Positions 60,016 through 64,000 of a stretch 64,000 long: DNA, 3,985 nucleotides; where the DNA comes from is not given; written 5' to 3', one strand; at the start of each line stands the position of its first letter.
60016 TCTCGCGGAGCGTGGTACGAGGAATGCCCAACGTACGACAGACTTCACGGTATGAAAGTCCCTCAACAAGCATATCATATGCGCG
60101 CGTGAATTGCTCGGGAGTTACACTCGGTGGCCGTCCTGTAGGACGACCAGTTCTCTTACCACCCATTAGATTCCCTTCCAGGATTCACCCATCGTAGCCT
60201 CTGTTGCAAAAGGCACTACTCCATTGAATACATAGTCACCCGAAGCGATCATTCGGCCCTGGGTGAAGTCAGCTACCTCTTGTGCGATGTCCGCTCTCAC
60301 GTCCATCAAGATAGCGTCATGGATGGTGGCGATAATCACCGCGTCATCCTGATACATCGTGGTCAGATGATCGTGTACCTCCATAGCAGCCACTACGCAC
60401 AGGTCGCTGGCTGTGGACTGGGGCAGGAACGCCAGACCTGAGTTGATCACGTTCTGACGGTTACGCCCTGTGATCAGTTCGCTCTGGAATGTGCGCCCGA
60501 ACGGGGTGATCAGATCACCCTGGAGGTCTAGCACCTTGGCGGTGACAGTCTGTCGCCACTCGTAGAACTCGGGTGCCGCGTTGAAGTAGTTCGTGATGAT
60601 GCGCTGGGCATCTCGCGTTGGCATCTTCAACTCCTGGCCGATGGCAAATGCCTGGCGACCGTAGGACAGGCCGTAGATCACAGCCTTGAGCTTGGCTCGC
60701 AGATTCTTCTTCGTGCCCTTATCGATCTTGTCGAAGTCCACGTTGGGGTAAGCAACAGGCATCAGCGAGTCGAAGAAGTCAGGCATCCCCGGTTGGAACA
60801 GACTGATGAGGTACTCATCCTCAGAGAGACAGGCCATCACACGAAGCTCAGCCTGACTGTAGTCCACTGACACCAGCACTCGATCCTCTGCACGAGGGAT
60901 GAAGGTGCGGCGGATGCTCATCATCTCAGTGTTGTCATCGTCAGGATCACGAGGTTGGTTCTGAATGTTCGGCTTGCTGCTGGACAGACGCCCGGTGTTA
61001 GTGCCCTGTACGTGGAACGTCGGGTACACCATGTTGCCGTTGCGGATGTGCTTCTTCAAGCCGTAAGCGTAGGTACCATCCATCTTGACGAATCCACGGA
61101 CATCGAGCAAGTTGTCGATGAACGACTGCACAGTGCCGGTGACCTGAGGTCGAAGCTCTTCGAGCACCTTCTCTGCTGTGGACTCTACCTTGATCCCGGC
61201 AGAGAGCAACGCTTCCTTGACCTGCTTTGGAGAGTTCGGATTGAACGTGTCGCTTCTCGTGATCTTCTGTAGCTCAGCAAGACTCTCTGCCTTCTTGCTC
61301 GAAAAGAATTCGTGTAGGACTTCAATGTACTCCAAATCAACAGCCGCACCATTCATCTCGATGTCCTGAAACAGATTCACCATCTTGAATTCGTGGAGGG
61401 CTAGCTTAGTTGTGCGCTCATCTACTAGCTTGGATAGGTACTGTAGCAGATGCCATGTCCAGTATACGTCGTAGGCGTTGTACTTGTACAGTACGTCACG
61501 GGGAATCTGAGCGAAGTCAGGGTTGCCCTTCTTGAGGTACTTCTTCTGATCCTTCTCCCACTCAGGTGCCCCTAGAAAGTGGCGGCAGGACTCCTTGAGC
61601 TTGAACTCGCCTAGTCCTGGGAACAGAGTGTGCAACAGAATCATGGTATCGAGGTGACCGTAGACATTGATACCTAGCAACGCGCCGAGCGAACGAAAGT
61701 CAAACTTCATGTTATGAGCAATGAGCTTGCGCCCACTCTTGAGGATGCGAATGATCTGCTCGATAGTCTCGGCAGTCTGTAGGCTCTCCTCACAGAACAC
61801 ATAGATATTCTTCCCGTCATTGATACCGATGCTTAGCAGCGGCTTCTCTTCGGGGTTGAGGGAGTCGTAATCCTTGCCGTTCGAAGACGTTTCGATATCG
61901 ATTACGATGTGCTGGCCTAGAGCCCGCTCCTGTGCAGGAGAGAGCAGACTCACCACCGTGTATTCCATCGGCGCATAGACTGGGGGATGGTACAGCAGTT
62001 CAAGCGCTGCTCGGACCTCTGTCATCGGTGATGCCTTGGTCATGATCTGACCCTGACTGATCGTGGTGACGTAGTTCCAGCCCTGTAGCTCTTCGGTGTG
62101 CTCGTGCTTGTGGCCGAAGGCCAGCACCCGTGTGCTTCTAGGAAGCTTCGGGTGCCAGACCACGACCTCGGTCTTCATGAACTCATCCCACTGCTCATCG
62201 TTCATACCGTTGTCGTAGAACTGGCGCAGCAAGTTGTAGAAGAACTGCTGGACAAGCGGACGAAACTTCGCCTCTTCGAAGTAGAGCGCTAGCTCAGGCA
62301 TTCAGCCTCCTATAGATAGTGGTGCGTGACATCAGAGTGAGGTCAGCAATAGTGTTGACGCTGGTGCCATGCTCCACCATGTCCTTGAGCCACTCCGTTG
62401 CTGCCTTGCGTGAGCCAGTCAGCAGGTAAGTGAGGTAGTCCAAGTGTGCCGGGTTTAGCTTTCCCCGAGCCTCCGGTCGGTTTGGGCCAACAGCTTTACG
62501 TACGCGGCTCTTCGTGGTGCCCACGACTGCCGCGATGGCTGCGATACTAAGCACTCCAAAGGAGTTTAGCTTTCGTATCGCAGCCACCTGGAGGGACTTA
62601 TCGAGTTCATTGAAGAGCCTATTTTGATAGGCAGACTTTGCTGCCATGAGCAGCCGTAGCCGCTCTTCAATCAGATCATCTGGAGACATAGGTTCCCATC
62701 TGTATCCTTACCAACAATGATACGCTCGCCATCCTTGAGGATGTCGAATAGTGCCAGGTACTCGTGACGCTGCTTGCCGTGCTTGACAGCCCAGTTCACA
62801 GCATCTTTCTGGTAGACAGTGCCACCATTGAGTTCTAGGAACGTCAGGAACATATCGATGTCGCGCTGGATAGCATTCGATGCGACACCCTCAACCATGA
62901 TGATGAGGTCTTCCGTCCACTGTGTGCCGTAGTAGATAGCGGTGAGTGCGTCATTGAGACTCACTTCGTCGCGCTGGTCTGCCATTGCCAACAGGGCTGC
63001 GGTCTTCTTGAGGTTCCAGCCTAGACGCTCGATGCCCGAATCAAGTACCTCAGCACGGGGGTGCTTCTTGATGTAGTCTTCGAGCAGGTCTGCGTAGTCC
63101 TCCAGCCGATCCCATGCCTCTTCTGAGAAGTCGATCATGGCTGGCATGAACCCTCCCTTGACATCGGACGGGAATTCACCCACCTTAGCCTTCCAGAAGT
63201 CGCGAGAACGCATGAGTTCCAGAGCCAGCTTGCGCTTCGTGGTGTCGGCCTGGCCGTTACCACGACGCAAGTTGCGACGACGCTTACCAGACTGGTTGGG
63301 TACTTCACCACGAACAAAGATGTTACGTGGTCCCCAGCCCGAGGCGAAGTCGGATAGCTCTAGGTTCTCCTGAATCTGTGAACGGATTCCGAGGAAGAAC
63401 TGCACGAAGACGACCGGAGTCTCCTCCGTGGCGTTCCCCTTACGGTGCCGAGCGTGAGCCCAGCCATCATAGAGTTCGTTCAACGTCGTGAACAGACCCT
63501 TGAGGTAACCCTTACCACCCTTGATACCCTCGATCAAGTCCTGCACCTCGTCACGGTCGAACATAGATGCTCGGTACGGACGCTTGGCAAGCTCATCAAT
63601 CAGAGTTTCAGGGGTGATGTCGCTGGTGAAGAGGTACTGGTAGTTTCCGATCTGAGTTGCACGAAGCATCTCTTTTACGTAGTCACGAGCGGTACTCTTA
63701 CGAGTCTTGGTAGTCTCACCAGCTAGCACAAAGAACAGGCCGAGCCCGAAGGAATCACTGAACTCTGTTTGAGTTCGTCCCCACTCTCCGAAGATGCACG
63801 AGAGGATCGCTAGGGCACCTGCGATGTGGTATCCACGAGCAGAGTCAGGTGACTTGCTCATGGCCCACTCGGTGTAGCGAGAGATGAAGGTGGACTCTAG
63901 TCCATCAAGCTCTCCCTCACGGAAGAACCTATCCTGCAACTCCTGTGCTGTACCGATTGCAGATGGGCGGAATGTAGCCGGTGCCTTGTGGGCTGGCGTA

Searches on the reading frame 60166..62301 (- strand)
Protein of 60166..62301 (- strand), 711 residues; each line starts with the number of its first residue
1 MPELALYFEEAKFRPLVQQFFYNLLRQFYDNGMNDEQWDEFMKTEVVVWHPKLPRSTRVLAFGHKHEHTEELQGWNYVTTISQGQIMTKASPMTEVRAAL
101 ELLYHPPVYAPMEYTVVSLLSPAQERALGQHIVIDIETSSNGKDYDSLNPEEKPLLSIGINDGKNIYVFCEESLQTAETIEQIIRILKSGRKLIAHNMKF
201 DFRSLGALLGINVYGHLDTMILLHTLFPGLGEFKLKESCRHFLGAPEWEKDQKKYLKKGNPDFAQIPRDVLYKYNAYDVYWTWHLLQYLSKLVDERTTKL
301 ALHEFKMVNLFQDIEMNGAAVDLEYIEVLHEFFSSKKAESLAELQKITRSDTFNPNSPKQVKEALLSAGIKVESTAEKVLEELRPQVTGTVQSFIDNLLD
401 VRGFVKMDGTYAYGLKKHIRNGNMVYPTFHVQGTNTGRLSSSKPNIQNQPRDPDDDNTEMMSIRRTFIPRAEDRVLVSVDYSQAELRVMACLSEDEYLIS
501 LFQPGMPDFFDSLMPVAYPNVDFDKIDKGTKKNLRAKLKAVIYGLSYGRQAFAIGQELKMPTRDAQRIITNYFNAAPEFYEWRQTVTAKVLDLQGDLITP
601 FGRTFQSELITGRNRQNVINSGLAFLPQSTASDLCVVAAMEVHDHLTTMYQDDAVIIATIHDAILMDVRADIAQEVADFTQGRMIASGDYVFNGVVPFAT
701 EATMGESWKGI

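Call 12: search_protein_families(library=pfam, proteins=[window:60166-62301:-], max_evalue=0.001)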
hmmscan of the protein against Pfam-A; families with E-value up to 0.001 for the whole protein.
window:60166-62301:- (711 aa): 2 families
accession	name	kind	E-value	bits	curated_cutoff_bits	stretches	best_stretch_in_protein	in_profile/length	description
PF00476.26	DNA_pol_A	-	2.6e-63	214.7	34.3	1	328-709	6-380/381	DNA polymerase family A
PF01612.26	DNA_pol_A_exo1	-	6.9e-11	42.7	23.6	1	147-293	31-172/173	3'-5' exonuclease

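Call 14: search_dna_similar(query=window:60166-62301:-, collection=phages, mode=protein, max_rows=25)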
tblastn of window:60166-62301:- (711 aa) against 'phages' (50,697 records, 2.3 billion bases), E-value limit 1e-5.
Records with a match: 4199; places in all: 4200; records where one place covers at least 80% of the query: 371.
Best place of each record, by identity: <60% 4199.
By first word of the organism name: Mycobacterium 823; Vibrio 576; Staphylococcus 342; Salmonella 328; Pseudomonas 276; Klebsiella 271; Bacillus 214; Microbacterium 197; Escherichia 170; Gordonia 109; and 98 more.
By host as written in the record: - 587; Mycobacterium smegmatis mc2 155 580; Klebsiella pneumoniae 137; Staphylococcus aureus 114; Mycobacterium smegmatis mc#155 105; Pseudomonas aeruginosa 101; Microbacterium foliorum NRRL B-24224 SEA 94; Microbacterium foliorum NRRL B-24224 71; and 762 more.
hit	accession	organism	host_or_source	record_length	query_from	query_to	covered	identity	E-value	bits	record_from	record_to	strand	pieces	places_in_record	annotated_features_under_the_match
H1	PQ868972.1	Curtobacterium phage Yappy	Curtobacterium flaccumfaciens NRRL ...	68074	3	711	100%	46.3%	0e+0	604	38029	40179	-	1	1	80: DNA polymerase I | 81: hypothetical protein | 79: hypothetical protein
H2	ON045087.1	Stenotrophomonas virus Jojan60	Stenotrophomonas maltophilia Jojan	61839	78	711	89%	37.5%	1e-111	377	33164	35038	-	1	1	Prex DNA polymerase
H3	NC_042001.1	Arthrobacter phage Molivia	Arthrobacter sp. ATCC 21022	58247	78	711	89%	36.6%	6e-112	378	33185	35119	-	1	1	56: DNA polymerase I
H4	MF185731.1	Arthrobacter phage Molivia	Arthrobacter sp. ATCC 21022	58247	78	711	89%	36.6%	6e-112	378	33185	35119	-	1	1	56: DNA polymerase I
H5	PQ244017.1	Arthrobacter phage Amavida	Arthrobacter sp. ATCC 21022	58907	74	708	89%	36.3%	4e-111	375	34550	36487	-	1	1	56: DNA polymerase I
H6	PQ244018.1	Arthrobacter phage Heylee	Arthrobacter sp. ATCC 21022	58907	74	708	89%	36.3%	4e-111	375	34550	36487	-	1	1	57: DNA polymerase I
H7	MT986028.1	Arthrobacter phage Thunderclap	Arthrobacter sp. ATCC 21022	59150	74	708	89%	36.2%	4e-110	373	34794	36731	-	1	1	54: DNA polymerase I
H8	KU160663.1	Arthrobacter phage Rings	Arthrobacter sp. ATCC 21022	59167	74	708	89%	36.2%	4e-110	373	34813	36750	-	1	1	55: DNA polymerase I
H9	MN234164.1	Arthrobacter phage Yeezus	Arthrobacter sp. ATCC 21022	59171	74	708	89%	36.2%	5e-110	372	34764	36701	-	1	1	55: DNA polymerase I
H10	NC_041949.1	Arthrobacter phage Amigo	Arthrobacter sp. ATCC 21022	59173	74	708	89%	36.2%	5e-110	372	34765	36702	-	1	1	55: DNA polymerase I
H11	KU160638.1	Arthrobacter phage Amigo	Arthrobacter sp. ATCC 21022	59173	74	708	89%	36.2%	5e-110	372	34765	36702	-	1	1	55: DNA polymerase I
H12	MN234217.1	Arthrobacter phage Ichor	Arthrobacter sp. ATCC 21022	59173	74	708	89%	36.2%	5e-110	372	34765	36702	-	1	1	55: DNA polymerase I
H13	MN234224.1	Arthrobacter phage Jaek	Arthrobacter sp. ATCC 21022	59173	74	708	89%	36.2%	5e-110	372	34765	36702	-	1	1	55: DNA polymerase I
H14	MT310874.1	Arthrobacter phage Boersma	Arthrobacter sp. ATCC 21022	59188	74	708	89%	36.2%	5e-110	372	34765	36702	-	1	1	57: DNA polymerase I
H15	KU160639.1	Arthrobacter phage Anansi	Arthrobacter sp. ATCC 21022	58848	74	708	89%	36.2%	5e-110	372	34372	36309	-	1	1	54: DNA polymerase I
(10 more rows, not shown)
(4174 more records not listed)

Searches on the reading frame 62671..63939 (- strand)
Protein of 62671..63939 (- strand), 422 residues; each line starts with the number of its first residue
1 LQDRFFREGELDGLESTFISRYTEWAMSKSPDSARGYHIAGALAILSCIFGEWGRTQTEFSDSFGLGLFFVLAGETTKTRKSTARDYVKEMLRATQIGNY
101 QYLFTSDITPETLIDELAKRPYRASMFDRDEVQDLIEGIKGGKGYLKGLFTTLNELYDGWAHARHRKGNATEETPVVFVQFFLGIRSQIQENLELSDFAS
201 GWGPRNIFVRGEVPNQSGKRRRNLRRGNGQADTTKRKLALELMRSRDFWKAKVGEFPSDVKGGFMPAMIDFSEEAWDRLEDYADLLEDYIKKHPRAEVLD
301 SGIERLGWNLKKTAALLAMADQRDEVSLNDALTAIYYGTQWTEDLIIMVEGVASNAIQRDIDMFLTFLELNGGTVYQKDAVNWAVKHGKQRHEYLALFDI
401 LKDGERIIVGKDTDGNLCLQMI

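Call 12: search_protein_families(library=pfam, proteins=[window:62671-63939:-], max_evalue=0.001)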
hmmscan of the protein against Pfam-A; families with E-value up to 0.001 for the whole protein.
window:62671-63939:- (422 aa): 1 family
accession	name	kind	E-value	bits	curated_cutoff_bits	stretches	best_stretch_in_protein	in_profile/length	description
PF13148.11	DUF3987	-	1.4e-10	41.4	27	1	99-335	121-348/364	Protein of unknown function (DUF3987)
